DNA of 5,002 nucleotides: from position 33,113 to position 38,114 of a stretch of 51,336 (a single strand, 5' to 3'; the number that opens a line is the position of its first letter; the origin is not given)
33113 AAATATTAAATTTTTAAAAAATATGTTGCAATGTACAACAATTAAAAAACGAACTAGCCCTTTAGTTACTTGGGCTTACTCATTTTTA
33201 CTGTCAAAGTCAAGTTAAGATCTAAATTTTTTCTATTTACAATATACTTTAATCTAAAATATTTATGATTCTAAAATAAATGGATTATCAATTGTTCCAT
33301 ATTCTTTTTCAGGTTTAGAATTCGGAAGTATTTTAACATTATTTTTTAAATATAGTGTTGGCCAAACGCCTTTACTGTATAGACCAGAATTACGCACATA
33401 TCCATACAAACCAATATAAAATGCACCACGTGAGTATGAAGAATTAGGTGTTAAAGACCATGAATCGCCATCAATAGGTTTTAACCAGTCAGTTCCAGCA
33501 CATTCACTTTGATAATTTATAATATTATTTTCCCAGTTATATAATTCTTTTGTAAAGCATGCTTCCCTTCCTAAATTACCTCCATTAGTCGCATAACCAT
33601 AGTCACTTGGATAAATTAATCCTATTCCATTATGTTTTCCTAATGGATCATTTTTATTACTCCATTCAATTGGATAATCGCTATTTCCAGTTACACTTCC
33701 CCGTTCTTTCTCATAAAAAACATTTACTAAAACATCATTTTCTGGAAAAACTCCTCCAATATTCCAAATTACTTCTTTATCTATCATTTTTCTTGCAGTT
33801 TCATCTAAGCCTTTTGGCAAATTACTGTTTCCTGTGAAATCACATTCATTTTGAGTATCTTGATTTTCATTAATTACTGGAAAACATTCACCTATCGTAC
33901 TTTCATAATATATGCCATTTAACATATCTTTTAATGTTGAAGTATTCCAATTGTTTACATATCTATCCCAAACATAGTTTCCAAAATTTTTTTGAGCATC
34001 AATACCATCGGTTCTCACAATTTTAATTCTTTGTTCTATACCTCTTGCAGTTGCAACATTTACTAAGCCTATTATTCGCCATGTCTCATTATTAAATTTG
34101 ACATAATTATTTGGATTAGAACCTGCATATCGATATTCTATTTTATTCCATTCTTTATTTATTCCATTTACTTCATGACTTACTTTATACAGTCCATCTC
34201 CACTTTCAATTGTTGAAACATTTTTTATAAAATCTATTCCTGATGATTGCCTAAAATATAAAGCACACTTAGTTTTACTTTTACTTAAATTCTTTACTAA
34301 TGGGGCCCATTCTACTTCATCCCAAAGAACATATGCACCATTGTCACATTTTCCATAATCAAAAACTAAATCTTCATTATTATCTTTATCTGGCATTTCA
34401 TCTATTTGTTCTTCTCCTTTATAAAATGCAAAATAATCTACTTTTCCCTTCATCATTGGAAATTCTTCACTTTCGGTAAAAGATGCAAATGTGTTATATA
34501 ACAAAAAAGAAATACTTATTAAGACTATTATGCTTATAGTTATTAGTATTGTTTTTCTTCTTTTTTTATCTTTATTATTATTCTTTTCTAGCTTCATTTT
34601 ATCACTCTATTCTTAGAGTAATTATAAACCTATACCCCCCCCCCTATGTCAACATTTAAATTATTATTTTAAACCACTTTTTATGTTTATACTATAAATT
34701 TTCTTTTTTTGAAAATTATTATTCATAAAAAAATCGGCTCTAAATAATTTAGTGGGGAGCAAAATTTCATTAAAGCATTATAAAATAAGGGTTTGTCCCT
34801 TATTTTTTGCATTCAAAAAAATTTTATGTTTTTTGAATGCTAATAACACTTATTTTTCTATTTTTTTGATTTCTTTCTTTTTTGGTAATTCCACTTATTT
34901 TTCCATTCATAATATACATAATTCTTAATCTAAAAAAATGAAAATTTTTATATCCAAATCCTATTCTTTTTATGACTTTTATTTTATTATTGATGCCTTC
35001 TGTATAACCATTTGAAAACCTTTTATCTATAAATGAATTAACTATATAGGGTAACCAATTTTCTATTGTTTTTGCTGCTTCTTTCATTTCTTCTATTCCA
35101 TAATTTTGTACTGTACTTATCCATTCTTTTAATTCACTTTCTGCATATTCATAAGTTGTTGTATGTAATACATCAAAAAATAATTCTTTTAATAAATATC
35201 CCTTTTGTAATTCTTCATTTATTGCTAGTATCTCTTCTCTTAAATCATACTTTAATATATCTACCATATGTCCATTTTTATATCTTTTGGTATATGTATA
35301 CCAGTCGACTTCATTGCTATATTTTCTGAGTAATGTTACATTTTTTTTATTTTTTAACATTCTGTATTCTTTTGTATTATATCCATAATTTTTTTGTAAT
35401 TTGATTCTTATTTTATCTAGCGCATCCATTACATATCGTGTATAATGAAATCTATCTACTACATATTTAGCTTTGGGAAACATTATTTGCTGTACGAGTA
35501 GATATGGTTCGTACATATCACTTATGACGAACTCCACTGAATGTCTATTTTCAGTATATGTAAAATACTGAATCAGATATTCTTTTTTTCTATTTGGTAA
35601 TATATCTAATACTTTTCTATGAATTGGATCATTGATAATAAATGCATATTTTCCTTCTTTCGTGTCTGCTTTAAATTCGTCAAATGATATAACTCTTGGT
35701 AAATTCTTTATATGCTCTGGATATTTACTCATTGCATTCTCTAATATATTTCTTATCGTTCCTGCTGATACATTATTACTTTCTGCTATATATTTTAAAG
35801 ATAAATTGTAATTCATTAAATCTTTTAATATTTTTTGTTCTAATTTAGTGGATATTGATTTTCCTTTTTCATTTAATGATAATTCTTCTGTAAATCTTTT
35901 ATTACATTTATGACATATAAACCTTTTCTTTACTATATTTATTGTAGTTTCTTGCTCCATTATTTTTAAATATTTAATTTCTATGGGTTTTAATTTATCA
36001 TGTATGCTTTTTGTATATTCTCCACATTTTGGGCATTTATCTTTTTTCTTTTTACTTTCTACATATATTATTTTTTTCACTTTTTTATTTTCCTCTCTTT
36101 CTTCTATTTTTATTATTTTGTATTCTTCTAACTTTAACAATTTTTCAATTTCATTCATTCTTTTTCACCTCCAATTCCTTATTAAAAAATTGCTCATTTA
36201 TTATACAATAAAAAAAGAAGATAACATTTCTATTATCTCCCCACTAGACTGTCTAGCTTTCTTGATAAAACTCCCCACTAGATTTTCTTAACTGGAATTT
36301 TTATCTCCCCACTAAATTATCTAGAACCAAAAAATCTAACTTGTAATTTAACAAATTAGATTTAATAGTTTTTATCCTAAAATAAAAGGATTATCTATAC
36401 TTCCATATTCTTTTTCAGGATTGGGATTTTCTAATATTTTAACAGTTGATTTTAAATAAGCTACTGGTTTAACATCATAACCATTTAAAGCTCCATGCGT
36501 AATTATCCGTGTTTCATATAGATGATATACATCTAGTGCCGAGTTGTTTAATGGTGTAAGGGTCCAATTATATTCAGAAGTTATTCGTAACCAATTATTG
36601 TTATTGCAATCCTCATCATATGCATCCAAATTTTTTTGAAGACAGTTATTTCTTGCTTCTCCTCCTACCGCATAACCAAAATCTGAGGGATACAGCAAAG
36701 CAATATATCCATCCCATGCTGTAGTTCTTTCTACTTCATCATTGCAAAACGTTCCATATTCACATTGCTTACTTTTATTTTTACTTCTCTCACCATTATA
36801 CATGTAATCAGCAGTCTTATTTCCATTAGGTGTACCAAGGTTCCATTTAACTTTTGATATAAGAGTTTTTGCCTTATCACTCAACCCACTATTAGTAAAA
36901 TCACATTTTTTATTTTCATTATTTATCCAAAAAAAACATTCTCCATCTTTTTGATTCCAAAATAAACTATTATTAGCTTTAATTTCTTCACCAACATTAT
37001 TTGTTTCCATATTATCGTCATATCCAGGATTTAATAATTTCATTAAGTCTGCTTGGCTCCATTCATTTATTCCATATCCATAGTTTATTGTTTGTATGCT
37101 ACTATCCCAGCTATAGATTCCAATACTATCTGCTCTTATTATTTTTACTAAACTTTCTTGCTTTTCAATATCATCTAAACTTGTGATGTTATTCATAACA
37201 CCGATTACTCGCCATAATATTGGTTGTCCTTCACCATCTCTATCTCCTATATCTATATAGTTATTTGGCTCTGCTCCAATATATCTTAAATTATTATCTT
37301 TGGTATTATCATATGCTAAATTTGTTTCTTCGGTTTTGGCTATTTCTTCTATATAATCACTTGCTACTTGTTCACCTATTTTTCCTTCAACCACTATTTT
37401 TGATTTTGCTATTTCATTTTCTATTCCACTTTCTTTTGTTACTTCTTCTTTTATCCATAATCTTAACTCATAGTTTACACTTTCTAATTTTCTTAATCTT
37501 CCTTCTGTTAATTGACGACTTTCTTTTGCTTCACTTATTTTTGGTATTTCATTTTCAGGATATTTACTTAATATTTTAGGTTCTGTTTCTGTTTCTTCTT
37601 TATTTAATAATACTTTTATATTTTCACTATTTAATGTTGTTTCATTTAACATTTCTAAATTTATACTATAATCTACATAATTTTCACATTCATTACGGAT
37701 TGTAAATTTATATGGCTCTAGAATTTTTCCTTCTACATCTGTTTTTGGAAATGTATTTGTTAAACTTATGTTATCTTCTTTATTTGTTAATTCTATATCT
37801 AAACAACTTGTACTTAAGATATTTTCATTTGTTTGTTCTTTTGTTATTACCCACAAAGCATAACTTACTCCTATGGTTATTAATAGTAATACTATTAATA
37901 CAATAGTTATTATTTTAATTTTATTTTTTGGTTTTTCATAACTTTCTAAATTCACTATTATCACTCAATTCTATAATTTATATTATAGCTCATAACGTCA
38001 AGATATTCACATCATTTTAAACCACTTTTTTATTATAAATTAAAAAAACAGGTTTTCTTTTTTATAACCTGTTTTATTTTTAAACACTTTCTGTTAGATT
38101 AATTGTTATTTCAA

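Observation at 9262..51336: Twelve-member modular surface-protein family occupying about one third of the window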

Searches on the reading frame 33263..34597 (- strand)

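Call 4: search_protein_families(library=pfam, proteins=[window:33263-34597:-], max_evalue=1)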
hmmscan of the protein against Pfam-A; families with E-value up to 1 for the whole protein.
window:33263-34597:- (444 aa): 1 family
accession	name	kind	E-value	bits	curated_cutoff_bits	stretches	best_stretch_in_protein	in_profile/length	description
PF13786.12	DUF4179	-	0.017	15.9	30.1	1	10-76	3-62/94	Domain of unknown function (DUF4179)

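Call 5: search_protein_families(library=ncbifam, proteins=[window:33263-34597:-], max_evalue=1)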
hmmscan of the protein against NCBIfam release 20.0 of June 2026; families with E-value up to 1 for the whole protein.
window:33263-34597:- (444 aa): 2 families
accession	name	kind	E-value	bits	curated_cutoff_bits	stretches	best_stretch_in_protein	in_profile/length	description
NF041436.1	Wzy_Strepto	subfamily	0.06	12.5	450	1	9-61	224-275/395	oligosaccharide repeat unit polymerase Wzy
NF047981.1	RC1041_fam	subfamily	0.14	11.9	90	1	9-37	16-41/57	RC1041 family protein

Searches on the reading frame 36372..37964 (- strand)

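Call 4: search_protein_families(library=pfam, proteins=[window:36372-37964:-], max_evalue=1)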
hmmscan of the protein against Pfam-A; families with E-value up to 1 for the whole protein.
window:36372-37964:- (530 aa): 2 families
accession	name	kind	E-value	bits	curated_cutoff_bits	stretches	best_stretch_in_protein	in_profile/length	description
PF13800.11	Sigma_reg_N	-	0.028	15.1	26.3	1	10-60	7-57/91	Sigma factor regulator N-terminal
PF10107.15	Endonuc_Holl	-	0.14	12.4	23.8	1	126-202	22-88/159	Endonuclease related to archaeal Holliday junction resolvase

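Call 5: search_protein_families(library=ncbifam, proteins=[window:36372-37964:-], max_evalue=1)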
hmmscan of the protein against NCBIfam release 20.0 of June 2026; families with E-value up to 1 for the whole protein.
window:36372-37964:- (530 aa): 1 family
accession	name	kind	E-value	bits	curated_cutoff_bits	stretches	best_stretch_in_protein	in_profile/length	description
NF004285.1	PRK05696.1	equivalog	0.0099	15.7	179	1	7-48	10-49/171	flagellar basal body-associated protein FliL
